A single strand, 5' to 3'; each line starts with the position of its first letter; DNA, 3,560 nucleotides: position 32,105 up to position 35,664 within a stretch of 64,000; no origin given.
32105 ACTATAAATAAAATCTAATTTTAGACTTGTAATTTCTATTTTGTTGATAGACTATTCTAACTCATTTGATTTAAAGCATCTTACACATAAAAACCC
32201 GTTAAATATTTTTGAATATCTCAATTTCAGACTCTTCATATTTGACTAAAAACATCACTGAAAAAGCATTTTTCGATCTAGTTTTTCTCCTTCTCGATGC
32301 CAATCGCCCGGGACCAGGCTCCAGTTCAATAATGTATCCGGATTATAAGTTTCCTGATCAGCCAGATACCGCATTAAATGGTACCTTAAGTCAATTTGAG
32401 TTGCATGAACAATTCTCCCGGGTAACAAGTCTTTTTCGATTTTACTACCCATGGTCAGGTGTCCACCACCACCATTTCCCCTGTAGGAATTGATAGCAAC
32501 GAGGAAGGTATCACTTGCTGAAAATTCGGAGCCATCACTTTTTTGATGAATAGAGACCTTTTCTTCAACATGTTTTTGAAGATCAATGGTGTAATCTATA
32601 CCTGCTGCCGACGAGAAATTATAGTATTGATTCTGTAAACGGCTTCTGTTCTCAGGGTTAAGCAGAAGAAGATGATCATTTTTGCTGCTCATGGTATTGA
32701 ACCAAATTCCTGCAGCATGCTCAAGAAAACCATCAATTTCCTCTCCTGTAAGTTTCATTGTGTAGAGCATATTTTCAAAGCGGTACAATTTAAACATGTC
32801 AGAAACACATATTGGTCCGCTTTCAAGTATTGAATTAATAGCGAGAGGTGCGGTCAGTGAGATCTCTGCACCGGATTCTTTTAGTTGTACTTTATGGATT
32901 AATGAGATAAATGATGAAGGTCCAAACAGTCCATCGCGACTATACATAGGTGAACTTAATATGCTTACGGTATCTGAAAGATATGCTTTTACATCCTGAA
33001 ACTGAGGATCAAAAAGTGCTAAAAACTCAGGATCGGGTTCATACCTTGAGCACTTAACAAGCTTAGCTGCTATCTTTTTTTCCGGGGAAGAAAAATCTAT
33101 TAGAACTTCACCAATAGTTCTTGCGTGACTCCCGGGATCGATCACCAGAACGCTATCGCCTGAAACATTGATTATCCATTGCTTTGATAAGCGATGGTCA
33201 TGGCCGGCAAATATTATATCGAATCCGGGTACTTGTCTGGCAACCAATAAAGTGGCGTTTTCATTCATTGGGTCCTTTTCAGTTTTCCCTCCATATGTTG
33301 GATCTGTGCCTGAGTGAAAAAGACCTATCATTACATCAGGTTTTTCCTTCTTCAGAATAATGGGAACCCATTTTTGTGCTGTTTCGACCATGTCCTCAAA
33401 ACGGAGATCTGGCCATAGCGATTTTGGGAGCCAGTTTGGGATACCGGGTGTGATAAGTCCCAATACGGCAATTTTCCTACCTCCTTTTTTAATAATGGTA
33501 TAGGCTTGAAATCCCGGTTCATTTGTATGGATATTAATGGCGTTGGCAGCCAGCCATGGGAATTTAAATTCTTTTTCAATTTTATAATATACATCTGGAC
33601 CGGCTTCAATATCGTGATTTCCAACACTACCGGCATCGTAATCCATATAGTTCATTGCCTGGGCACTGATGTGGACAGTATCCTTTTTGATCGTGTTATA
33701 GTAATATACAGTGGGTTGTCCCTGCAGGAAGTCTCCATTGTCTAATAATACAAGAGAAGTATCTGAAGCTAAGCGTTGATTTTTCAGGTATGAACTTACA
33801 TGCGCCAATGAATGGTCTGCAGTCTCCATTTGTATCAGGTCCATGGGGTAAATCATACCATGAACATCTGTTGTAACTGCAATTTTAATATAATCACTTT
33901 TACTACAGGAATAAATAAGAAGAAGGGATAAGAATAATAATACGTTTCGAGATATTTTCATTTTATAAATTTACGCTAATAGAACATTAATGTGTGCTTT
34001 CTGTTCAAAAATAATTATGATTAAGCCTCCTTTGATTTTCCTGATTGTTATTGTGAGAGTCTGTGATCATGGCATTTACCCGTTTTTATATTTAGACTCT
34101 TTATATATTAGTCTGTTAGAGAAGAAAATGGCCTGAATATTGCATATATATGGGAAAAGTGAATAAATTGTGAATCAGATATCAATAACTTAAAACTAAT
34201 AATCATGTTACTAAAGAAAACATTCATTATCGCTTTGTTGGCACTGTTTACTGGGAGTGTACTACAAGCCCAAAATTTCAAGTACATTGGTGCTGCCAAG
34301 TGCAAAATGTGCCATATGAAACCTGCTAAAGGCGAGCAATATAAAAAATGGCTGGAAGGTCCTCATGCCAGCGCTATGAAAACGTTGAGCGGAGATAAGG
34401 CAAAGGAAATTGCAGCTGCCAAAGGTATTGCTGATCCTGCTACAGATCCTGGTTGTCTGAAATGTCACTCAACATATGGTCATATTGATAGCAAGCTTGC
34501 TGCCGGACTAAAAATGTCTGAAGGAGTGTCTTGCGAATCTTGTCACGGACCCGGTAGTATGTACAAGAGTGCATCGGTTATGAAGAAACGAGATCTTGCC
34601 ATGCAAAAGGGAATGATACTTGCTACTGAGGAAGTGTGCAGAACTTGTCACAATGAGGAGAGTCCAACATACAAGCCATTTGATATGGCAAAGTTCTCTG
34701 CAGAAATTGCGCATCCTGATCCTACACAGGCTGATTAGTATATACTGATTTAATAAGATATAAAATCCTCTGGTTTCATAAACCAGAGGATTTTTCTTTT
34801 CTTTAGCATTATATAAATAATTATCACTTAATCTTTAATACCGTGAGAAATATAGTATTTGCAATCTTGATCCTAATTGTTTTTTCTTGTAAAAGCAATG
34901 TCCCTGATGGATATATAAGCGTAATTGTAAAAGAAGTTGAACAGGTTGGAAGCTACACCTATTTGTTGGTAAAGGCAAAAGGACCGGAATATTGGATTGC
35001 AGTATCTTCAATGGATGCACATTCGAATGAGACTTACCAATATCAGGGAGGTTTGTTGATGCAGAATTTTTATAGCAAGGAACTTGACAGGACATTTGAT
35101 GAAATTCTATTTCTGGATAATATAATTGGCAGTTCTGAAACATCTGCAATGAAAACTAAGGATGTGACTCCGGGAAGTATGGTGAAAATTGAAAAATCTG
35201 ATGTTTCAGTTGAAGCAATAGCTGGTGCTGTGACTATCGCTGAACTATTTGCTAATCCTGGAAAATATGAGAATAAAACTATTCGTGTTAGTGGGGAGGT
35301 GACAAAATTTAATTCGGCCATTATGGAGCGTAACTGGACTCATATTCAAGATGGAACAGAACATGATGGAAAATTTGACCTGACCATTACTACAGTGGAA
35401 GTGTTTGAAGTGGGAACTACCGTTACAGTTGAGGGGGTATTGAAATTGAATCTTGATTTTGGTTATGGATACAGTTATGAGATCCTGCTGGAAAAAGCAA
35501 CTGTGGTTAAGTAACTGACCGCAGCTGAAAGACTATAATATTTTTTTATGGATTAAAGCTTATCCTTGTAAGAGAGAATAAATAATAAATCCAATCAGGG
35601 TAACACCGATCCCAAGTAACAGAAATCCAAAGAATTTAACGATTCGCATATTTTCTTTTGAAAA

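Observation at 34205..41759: Seven-gene multihaem cytochrome island with 31 CXXCH motifs in a Bacteroidota-type genome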

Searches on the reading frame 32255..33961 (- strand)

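Call 8: search_protein_families(library=ncbifam, proteins=[window:32255-33961:-], max_evalue=0.001)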
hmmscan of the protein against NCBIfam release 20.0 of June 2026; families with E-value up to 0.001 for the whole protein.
window:32255-33961:- (568 aa): 14 families
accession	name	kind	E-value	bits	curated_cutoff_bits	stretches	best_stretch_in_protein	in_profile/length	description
NF006938.0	PRK09420.1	equivalog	3e-50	171.3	486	2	8-258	8-262/648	bifunctional 2',3'-cyclic-nucleotide 2'-phosphodiesterase/3'-nucleotidase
TIGR01390.1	CycNucDiestase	equivalog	2.9e-42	145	883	2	25-258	3-240/626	2',3'-cyclic-nucleotide 2'-phosphodiesterase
NF006937.0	PRK09419.1-4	equivalog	1.8e-41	141.6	2554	2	20-258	19-265/1411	multifunctional 2',3'-cyclic-nucleotide 2'-phosphodiesterase/3'-nucleotidase/5'-nucleotidase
NF006934.0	PRK09419.1-1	subfamily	2.5e-39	134.7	1646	2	24-298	52-307/1174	multifunctional 2',3'-cyclic-nucleotide 2'-phosphodiesterase/3'-nucleotidase/5'-nucleotidase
NF006936.0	PRK09419.1-3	equivalog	2.4e-37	128.1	2542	3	25-219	59-270/1212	multifunctional 2',3'-cyclic-nucleotide 2'-phosphodiesterase/3'-nucleotidase/5'-nucleotidase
NF006935.0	PRK09419.1-2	equivalog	9.7e-36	122.8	2801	2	26-259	48-289/1445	multifunctional 2',3'-cyclic-nucleotide 2'-phosphodiesterase/3'-nucleotidase/5'-nucleotidase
NF008871.0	PRK11907.1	equivalog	3.7e-30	104.7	1266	2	25-256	116-352/814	bifunctional 2',3'-cyclic-nucleotide 2'-phosphodiesterase/3'-nucleotidase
NF006933.0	PRK09418.1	equivalog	8.4e-30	103.6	1419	2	25-284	40-310/780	bifunctional 2',3'-cyclic-nucleotide 2'-phosphodiesterase/3'-nucleotidase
NF007109.1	PRK09558.1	equivalog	9e-30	103.9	600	2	58-256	67-256/550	bifunctional UDP-sugar hydrolase/5'-nucleotidase UshA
TIGR04486.1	thiosulf_SoxB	equivalog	8.5e-27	93.6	550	1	53-423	118-466/556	thiosulfohydrolase SoxB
NF041198.1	UshA_like_PCGU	equivalog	5.9e-21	74.6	275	1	54-215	51-210/519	UshA-like (seleno)protein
NF040549.1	Nt5e_LPXTG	exception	6.4e-14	51.1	1050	1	20-286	94-348/731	cell surface ecto-5'-nucleotidase Nt5e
TIGR01530.1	nadN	equivalog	3.7e-11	42.3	436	1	53-220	35-195/550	NAD nucleotidase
NF047875.1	5nuc_LPXTG_Strp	exception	6.9e-06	24.8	1050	0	158-259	195-294/684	surface-anchored 5'-nucleotidase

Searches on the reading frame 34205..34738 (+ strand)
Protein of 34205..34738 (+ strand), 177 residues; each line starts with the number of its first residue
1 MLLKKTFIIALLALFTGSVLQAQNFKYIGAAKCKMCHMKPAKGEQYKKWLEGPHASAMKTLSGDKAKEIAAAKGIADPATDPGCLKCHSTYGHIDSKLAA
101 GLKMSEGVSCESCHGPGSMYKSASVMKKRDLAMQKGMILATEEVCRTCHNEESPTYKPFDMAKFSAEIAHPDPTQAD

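Call 5: search_protein_families(library=pfam, proteins=[window:34205-34738:+], max_evalue=0.1)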
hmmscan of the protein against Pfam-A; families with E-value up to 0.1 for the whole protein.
window:34205-34738:+ (177 aa): 8 families
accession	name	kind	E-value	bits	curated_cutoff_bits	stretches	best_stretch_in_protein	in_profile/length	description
PF13435.11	Cytochrome_C554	-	1e-16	62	20.8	1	32-115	1-84/84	Cytochrome c554 and c-prime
PF14522.11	Cytochrome_C7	-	4.1e-07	30.2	24.8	3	83-150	15-67/67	Cytochrome c7 and related cytochrome c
PF22113.1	Mtrc-MtrF_II-IV_dom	-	1.3e-06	28.5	30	1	30-123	81-172/176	Outer membrane cytochrome MtrC/MtrF-like, domains II/IV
PF14537.11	Cytochrom_c3_2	-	9.1e-06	26.5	25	1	106-156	5-40/79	Cytochrome c3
PF09699.15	Paired_CXXCH_1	-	0.00014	21.9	20.6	1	78-116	3-38/41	Doubled CXXCH motif (Paired_CXXCH_1)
PF02085.21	Cytochrom_CIII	-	0.00074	20.3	22.9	1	30-114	30-101/101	Class III cytochrome C family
PF00684.25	DnaJ_CXXCXGXG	-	0.0026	18.4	32.7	1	78-121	11-55/65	DnaJ central domain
PF02335.20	Cytochrom_C552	-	0.015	14.7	24.1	1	101-155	238-288/438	Cytochrome c552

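Call 6: search_protein_families(library=ncbifam, proteins=[window:34205-34738:+], max_evalue=0.1)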
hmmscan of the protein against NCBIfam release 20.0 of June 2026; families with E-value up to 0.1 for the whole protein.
window:34205-34738:+ (177 aa): 13 families
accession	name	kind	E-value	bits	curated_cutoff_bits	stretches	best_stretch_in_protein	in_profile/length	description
NF041198.1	UshA_like_PCGU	equivalog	2.2e-17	62.8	275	1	22-153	400-512/519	UshA-like (seleno)protein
NF043010.1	Cyt554_Nsmonas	equivalog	3.2e-15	56.2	400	1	5-149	8-161/238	cytochrome c-550 CycA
NF041028.1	decahem_GSU2203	exception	1.6e-06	27.5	325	1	80-153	35-112/317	GSU2203 family decaheme c-type cytochrome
TIGR03508.1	decahem_SO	subfamily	2e-05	24.2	192.2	1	84-152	5-80/258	DmsE family decaheme c-type cytochrome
TIGR03507.1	decahem_SO1788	subfamily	8.5e-05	21.2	209.3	2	30-95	243-309/672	OmcA/MtrC family decaheme c-type cytochrome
TIGR03153.1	cytochr_NrfH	equivalog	0.0001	22.3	134.2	1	71-129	17-73/138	cytochrome c nitrite reductase small subunit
NF045713.1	CxxCH_16_HmcA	equivalog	0.0004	19.1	400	1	31-153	133-237/541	sulfate respiration complex hexadecaheme cytochrome HmcA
TIGR01904.2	GSu_C4xC__C2xCH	domain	0.00065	19.4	27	0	73-123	10-65/73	CxxxxCH/CxxCH domain c-type cytochrome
NF041895.1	choice_anch_V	domain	0.0035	17.4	42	0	23-55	21-48/150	choice-of-anchor V domain-containing protein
TIGR01905.1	paired_CXXCH_1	subfamily_domain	0.0074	16.2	25.2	0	78-115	3-37/41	doubled CXXCH domain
NF008659.0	PRK11659.1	equivalog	0.012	15.3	184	1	74-152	41-120/188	cytochrome c nitrite reductase pentaheme subunit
TIGR04257.1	nanowire_3heme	domain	0.019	15.1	40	0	83-120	25-64/75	c(7)-type cytochrome triheme domain-containing protein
NF045722.1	c3_cytochr_TmcA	equivalog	0.025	14.5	114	0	83-152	59-113/125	acidic tetraheme cytochrome c3 TmcA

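Call 23: search_solved_structures(query=window:34205-34738:+, max_evalue=0.1)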
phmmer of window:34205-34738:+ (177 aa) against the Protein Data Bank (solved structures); distinct sequences matched with E-value up to 0.1: 4.
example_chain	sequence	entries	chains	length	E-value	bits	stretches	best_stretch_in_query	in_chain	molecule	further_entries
6i5b_A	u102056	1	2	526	5.3e-09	39.4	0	84-153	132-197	Uncharacterized protein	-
1bvb_A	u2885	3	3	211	1.2e-08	38.3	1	27-154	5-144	CYTOCHROME C-554 | CYTOCHROME C554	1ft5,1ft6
6qvm_A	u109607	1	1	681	0.0027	20.9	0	104-150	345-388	Multiheme cytochrome cf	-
4rkm_A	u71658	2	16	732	0.064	16.4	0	103-123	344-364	MccA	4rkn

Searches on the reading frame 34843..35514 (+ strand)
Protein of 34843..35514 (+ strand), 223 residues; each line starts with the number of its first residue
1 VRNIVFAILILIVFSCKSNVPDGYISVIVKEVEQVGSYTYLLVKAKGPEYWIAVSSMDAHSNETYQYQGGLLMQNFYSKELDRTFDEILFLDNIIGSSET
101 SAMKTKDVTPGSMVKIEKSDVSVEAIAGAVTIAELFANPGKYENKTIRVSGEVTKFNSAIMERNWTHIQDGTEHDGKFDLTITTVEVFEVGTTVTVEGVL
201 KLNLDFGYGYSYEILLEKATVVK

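Call 5: search_protein_families(library=pfam, proteins=[window:34843-35514:+], max_evalue=0.1)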
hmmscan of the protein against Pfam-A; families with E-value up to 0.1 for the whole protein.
window:34843-35514:+ (223 aa): 2 families
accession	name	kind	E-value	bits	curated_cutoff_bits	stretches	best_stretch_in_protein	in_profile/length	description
PF13457.12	GW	-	0.00019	22.5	21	0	26-54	43-72/76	GW (Gly-Tryp) dipeptide domain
PF19135.5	DUF5818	-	0.0012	18.8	27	0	175-201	18-44/57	Protein of unknown function (DUF5818)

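Call 6: search_protein_families(library=ncbifam, proteins=[window:34843-35514:+], max_evalue=0.1)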
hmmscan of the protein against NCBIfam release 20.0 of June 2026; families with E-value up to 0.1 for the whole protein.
window:34843-35514:+ (223 aa): 2 families
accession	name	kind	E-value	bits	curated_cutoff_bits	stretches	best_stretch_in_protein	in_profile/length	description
TIGR04365.1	spare_glycyl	equivalog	0.00031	21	170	1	92-163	40-113/126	autonomous glycyl radical cofactor GrcA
NF008341.1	PRK11127.1-1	equivalog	0.068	13.2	145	0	131-161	35-65/80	autonomous glycyl radical cofactor GrcA2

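Call 53: find_homologous_proteins(query=window:34843-35514:+, max_evalue=0.001)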
Query window:34843-35514:+ (223 aa): 725 proteins with E <= 0.001 among 979 candidates; the best 120 are listed.
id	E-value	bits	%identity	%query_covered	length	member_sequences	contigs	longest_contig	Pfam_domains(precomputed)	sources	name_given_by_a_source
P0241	3.7e-140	482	100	100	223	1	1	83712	-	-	-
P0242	2.2e-124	431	87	100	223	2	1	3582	-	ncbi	-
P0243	4.8e-117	407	82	100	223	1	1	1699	-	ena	-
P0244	9.0e-93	328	66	100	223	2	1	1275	-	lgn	-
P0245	2.2e-91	323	65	100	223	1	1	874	-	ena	-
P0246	1.4e-88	314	65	100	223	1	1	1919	-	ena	-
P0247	5.0e-88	312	61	100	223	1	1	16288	-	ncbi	-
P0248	1.3e-86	307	64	100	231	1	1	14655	-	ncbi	-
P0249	7.3e-86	305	61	100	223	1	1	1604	-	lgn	-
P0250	1.1e-85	304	62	100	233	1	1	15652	-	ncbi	ncbi:MAG: GW dipeptide domain-containing protein [Bacteroidota bacterium]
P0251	1.4e-85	304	61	100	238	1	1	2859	-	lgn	-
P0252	3.2e-85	303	63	100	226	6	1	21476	-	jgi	jgi:hypothetical protein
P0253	5.0e-85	302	61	100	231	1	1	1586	-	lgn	-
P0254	5.9e-85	302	62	100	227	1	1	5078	-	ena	-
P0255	6.1e-85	302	60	100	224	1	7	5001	-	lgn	-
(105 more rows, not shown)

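Call 60: predict_structure(alignment_id=A3)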
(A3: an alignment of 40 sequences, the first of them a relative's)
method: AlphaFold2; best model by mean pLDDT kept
length: 223 residues; sequences in the alignment: 40
mean_pLDDT: 71.4   pTM: 0.41
mean pLDDT of the five models: 71.4, 68.8, 68.2, 66.1, 62.9
residues with pLDDT >= 90: 32; 70-90: 101; 50-70: 52; < 50: 38
segments of 3 or more residues with pLDDT < 50: 1-3, 14-19, 99-122, 172-176
pLDDT, mean of each block of 10 residues (from residue 1): 52 46 84 88 91 91 90 83 88 72 32 35 62 81 88 68 70 54 67 82 68 80 76
secondary structure, 60 per line:
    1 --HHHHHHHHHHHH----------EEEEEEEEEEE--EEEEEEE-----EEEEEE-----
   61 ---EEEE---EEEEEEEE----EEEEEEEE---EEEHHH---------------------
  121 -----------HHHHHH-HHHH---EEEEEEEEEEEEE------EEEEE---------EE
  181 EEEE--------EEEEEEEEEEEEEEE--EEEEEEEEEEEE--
elements in order: H3-14 E25-35 E38-44 E50-55 E64-67 E71-78 E83-90 E94-96 H132-137 H139-142 E146-158 E165-169 E179-184 E193-207 E210-221

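Call 63: fold_search(model_id=the predicted structure, library=pdb)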
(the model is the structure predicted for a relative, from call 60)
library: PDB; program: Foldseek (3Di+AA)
matches with E <= 10: 1101; with E <= 0.001: 2
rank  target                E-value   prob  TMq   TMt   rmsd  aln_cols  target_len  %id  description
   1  6oe9                  5.9e-04  0.99  0.25  0.27  18.5       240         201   10  Crystal structure of p204 HIN1 domain (released 2019-07-10)
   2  8i6k_A                6.5e-04  0.98  0.23  0.27  17.6       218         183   11  Structure of hMNDA HIN with dsDNA (released 2023-07-19)
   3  4l5q                  1.2e-03  0.98  0.25  0.27  18.1       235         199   12  Crystal structure of p202 HIN1 (released 2013-07-31)
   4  4jbj_A                2.0e-03  0.98  0.26  0.29  18.1       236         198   12  Structural mimicry for functional antagonism (released 2013-06-26)
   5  4jbj_B                2.1e-03  0.97  0.25  0.28  18.1       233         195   12  Structural mimicry for functional antagonism (released 2013-06-26)
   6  8idx_A                2.9e-03  0.97  0.25  0.28  17.3       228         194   11  Structure of p205 HIN (released 2024-02-14)
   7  4lnq_B                3.0e-03  0.93  0.22  0.25  17.4       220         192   11  Crystal structure of Ifi202 HINa domain in complex with 20bp dsDNA (released 2014-01-08)
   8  4l5r_C                3.8e-03  0.91  0.22  0.24  18.1       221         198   12  Crystal structure of p202 HIN1 in complex with 20-mer dsDNA (released 2013-07-31)
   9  4jbk_C                4.4e-03  0.89  0.22  0.26  17.8       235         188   10  Molecular basis for abrogation of activation of pro-inflammatory cytokines (released 2013-06-26)
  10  5yzp                  4.7e-03  0.96  0.25  0.28  17.0       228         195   10  Crystal structure of p204 HINa domain (released 2018-12-19)
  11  4jbk_B                4.9e-03  0.89  0.22  0.25  17.8       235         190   11  Molecular basis for abrogation of activation of pro-inflammatory cytokines (released 2013-06-26)
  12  3u58_B                5.2e-03  0.95  0.25  0.26  15.9       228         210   10  Crystal Structure of the Tetrahymena telomerase processivity factor Teb1 AB (released 2011-12-28)
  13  4l5t_C                5.5e-03  0.84  0.20  0.25  18.0       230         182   10  Crystal structure of the tetrameric p202 HIN2 (released 2013-07-31)
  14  5z7d_B                6.4e-03  0.90  0.23  0.14  16.8       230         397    9  p204HINab-dsDNA complex structure (released 2019-01-30)
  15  4l5t_B                8.8e-03  0.84  0.22  0.26  18.0       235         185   12  Crystal structure of the tetrameric p202 HIN2 (released 2013-07-31)
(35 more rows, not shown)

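Call 83: search_protein_families(library=pfam, alignment_id=A3, max_evalue=0.01)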
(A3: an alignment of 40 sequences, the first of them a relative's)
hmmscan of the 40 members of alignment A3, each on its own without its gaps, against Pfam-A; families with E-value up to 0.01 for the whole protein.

A. member 1, P0241 (223 aa): 2 families
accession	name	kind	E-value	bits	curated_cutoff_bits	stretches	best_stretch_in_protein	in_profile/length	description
PF13457.12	GW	-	0.00019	22.5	21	0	26-54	43-72/76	GW (Gly-Tryp) dipeptide domain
PF19135.5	DUF5818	-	0.0012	18.8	27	0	175-201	18-44/57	Protein of unknown function (DUF5818)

B. families by the number of members that match (of 40 scanned): 6 families
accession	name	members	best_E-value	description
PF13457.12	GW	35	5.6e-06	GW (Gly-Tryp) dipeptide domain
PF19135.5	DUF5818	20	1.3e-07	Protein of unknown function (DUF5818)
PF01336.31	tRNA_anti-codon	3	0.0043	OB-fold nucleic acid binding domain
PF03843.18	Slp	2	0.0016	Outer membrane lipoprotein Slp family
PF00963.24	Cohesin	1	7.3e-05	Cohesin domain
PF09321.15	DUF1978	1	0.0014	Domain of unknown function (DUF1978)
